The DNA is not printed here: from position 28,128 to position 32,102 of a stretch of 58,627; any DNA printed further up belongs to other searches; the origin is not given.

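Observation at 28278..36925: AddB-like/AddA-like helicase-nuclease operon in an archaeal context, with iron-staple-type Cys4 nuclease modules on both subunits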

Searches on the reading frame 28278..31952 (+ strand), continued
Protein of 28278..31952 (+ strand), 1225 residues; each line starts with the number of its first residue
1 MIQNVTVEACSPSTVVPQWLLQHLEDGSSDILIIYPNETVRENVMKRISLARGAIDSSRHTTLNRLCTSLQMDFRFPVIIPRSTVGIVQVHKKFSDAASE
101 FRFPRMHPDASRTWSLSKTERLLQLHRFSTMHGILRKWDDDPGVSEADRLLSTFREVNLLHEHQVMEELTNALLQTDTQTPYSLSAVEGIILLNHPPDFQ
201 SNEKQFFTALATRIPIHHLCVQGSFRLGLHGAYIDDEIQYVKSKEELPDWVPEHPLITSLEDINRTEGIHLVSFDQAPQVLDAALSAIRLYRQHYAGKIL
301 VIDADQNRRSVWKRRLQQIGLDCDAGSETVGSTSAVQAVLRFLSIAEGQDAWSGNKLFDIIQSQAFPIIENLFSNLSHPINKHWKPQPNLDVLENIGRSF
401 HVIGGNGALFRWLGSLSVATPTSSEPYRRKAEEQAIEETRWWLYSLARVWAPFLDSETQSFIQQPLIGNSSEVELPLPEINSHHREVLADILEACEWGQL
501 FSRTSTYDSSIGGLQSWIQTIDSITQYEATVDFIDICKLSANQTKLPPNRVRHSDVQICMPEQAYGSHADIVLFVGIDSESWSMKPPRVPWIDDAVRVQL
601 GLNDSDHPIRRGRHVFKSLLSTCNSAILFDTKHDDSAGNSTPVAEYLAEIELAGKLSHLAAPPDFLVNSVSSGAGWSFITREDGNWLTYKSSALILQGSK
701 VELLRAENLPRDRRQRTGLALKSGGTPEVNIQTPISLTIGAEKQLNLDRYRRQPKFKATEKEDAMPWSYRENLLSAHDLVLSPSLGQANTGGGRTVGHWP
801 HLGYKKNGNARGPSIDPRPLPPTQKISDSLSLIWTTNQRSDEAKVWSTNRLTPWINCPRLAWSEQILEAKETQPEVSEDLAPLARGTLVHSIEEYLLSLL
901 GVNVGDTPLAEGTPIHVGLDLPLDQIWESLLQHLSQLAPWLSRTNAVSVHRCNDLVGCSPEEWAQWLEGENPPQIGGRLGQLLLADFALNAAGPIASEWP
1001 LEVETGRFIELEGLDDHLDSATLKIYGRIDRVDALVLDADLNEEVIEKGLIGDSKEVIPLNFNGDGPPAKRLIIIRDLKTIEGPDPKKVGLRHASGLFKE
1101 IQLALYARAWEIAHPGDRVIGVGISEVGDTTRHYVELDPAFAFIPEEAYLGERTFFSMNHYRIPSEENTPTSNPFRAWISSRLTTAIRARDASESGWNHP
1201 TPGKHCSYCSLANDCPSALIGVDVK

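Call 59: predict_structure(alignment_id=A4)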
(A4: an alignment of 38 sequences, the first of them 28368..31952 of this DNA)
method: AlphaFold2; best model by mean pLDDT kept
length: 1195 residues; sequences in the alignment: 38
mean_pLDDT: 86.2   pTM: 0.66
mean pLDDT of the five models: 86.2, 84.0, 83.2, 83.2, 81.6
residues with pLDDT >= 90: 572; 70-90: 521; 50-70: 89; < 50: 13
segments of 3 or more residues with pLDDT < 50: 842-850, 1193-1195
pLDDT, mean of each block of 10 residues (from residue 1): 92 87 86 93 91 87 92 89 89 94 87 93 92 93 85 90 89 93 90 80 76 85 74 74 90 92 89 86 83 75 90 89 89 87 92 92 79 82 88 69 93 95 91 91 93 92 90 67 91 79 90 80 75 90 93 89 88 82 91 91 86 92 90 90 89 88 81 79 80 76 68 82 84 88 89 90 87 84 92 68 65 75 89 76 44 76 93 89 90 92 85 77 89 87 90 95 94 79 91 92 93 91 91 90 95 77 94 96 95 93 95 92 95 87 95 95 84 74 72 48
secondary structure, 60 per line:
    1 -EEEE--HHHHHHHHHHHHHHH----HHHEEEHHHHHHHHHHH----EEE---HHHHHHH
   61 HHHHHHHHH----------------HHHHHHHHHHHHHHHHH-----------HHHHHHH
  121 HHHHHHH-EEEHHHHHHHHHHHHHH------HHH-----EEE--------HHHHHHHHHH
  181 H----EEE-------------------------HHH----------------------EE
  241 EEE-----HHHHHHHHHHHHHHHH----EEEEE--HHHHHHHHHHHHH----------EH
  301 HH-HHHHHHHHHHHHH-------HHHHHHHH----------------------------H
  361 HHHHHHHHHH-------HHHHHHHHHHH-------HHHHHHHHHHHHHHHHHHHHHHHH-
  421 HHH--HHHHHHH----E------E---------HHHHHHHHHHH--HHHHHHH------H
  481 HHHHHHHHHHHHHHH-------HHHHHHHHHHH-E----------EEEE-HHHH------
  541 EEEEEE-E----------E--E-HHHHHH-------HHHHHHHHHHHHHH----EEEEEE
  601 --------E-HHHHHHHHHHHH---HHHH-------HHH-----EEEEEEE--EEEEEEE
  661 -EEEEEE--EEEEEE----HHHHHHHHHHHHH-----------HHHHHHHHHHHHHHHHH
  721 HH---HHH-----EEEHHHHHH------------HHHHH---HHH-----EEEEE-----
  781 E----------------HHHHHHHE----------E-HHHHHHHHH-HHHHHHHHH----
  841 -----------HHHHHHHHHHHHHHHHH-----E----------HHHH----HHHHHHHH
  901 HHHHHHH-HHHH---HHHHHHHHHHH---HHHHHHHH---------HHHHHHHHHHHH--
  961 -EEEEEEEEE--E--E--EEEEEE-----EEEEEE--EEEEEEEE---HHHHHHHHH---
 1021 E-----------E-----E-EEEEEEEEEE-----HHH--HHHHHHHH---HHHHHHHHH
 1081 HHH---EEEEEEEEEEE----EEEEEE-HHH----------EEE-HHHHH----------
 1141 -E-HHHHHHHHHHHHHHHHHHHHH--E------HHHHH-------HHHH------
elements in order (helices of 4 or more, strands of 3 or more residues): E2-5 H8-22 E30-32 H33-43 E48-50 H54-69 H86-102 H114-127 E129-131 H132-145 E160-162 H171-181 E186-188 E239-243 H249-264 E269-273 H276-288 H304-316 H324-331 H360-370 H378-388 H396-419 H426-432 H454-464 H467-473 H480-495 H503-513 E526-529 H531-534 E541-546 H564-569 H577-590 E595-600 H611-622 H626-629 E645-651 E654-660 E662-667 E670-675 H680-692 H704-722 E734-736 H737-742 H755-759 E771-775 H798-804 H818-826 H828-836 H852-868 H885-888 H893-907 H909-912 H916-926 H930-937 H947-958 E962-970 E979-984 E990-995 E998-1005 H1009-1017 E1041-1050 H1061-1068 H1072-1083 E1087-1097 E1102-1107 E1122-1124 H1126-1130 H1144-1164 H1174-1178 H1186-1189

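Call 61: fold_search(model_id=the predicted structure, library=pdb)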
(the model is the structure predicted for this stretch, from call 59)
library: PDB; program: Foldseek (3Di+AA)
matches with E <= 10: 214; with E <= 0.001: 43
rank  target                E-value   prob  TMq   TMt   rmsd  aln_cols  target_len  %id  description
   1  4cei_B                2.2e-18  1.00  0.51  0.53  12.3      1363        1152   11  Crystal structure of ADPNP-bound AddAB with a forked DNA substrate (released 2014-03-12)
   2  4cej_B                9.1e-18  1.00  0.51  0.52  12.0      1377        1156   11  Crystal structure of AddAB-DNA-ADPNP complex at 3 Angstrom resolution (released 2014-03-12)
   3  4ceh_B                1.7e-17  1.00  0.51  0.53  12.4      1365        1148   11  Crystal structure of AddAB with a forked DNA substrate (released 2014-03-12)
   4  3u4q_B                1.0e-16  1.00  0.52  0.54  11.8      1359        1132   11  Structure of AddAB-DNA complex at 2.8 angstroms (released 2012-03-21)
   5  3u44_B                1.8e-16  1.00  0.51  0.53  11.8      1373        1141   12  Crystal structure of AddAB-DNA complex (released 2012-03-21)
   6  6ppj_A                7.8e-13  1.00  0.35  0.44  13.8      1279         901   13  Cryo-EM structure of AdnA(D934A)-AdnB(D1014A) in complex with AMPPNP (released 2019-11-20)
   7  9np6_A                1.1e-12  1.00  0.36  0.45  14.2      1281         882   12  Cryo-EM structure of AdnA(D934A)-AdnB(D1014A) in complex with AMPPNP and blunt end DNA (released 2025-03-19)
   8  6ppu_B                3.4e-09  1.00  0.25  0.37  13.6       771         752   12  Cryo-EM structure of AdnAB-AMPPNP-DNA complex (released 2019-11-20)
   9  3pjr_A                2.2e-08  1.00  0.24  0.40  14.9       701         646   12  HELICASE SUBSTRATE COMPLEX (released 1999-04-08)
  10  9np6_B                3.6e-08  1.00  0.31  0.45  11.4       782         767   12  Cryo-EM structure of AdnA(D934A)-AdnB(D1014A) in complex with AMPPNP and blunt end DNA (released 2025-03-19)
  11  2is6_A                4.4e-08  1.00  0.25  0.43  14.2       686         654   11  Crystal structure of UvrD-DNA-ADPMgF3 ternary complex (released 2007-01-09)
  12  6ppr_B                6.4e-08  1.00  0.28  0.41  13.8       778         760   12  Cryo-EM structure of AdnA(D934A)-AdnB(D1014A) in complex with AMPPNP and DNA (released 2019-11-20)
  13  4c2t_B                6.7e-08  1.00  0.24  0.41  14.7       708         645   11  Crystal structure of full length Deinococcus radiodurans UvrD in complex with DNA (released 2013-10-30)
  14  4c2t_D                8.1e-08  1.00  0.25  0.43  15.0       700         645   11  Crystal structure of full length Deinococcus radiodurans UvrD in complex with DNA (released 2013-10-30)
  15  3lfu                  8.1e-08  1.00  0.23  0.40  15.6       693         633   12  Crystal Structure of E. coli UvrD (released 2011-02-02)
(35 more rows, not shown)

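Call 72: search_protein_families(library=padloc, proteins=[window:28278-31952:+], max_evalue=0.01)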
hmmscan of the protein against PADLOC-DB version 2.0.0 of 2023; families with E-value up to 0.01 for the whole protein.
window:28278-31952:+ (1225 aa): 0 families

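Call 75: list_cluster_members(proteins=[P0161, P0165, P0169, P0173, P0176, P0180, P0184, P0191, P0193, P0206])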
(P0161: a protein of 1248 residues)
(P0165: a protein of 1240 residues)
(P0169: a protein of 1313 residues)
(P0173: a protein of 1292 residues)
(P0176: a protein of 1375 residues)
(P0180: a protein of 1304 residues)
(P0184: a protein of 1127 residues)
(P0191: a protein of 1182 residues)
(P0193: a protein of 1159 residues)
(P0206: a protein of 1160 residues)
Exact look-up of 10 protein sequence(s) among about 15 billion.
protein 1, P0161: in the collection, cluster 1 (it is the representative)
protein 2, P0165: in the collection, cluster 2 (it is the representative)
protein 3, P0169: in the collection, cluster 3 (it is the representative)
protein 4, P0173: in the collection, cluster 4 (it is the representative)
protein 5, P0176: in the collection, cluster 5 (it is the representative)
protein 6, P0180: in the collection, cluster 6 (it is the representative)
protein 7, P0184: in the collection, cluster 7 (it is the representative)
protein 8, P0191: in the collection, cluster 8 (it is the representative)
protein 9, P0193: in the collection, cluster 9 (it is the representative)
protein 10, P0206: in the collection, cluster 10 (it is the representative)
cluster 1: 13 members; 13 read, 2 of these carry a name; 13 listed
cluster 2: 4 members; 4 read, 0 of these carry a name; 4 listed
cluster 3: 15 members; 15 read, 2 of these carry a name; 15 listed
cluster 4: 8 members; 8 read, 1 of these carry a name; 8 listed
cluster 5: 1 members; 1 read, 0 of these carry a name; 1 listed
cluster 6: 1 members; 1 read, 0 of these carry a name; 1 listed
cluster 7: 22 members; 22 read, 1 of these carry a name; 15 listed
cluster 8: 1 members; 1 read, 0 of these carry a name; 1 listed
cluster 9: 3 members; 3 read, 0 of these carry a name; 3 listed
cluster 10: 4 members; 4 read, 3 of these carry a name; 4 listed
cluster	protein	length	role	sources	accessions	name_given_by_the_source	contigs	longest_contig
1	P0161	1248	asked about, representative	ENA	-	-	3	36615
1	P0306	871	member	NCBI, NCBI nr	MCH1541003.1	MAG: hypothetical protein L7S56_06195, partial [Candidatus Poseidonia sp.] | hypothetical protein [Poseidonia sp.]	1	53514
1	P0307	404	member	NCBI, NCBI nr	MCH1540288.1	MAG: PD-(D/E)XK nuclease family protein, partial [Candidatus Poseidonia sp.] | PD-(D/E)XK nuclease family protein [Poseidonia sp.]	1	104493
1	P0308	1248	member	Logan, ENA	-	-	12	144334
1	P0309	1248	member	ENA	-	-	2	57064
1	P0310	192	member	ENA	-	-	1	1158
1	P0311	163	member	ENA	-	-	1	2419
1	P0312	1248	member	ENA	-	-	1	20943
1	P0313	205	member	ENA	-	-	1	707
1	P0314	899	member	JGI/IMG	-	-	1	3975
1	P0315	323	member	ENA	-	-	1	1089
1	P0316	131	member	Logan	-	-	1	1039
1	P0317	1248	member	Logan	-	-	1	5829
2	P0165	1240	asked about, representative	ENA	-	-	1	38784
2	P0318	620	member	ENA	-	-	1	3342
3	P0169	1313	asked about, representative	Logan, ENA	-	-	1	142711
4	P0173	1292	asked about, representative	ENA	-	-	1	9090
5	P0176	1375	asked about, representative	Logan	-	-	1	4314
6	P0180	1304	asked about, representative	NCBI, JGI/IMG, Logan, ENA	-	-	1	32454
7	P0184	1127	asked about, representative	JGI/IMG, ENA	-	-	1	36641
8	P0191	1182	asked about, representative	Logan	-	-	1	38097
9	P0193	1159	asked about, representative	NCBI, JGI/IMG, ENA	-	-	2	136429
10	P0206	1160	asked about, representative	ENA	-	-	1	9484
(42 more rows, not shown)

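Call 77: search_dna_similar(query=window:28278-31952:+, collection=phages, mode=protein, max_evalue=0.001, max_rows=10)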
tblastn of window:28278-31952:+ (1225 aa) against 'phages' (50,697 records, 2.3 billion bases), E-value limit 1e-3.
No match.
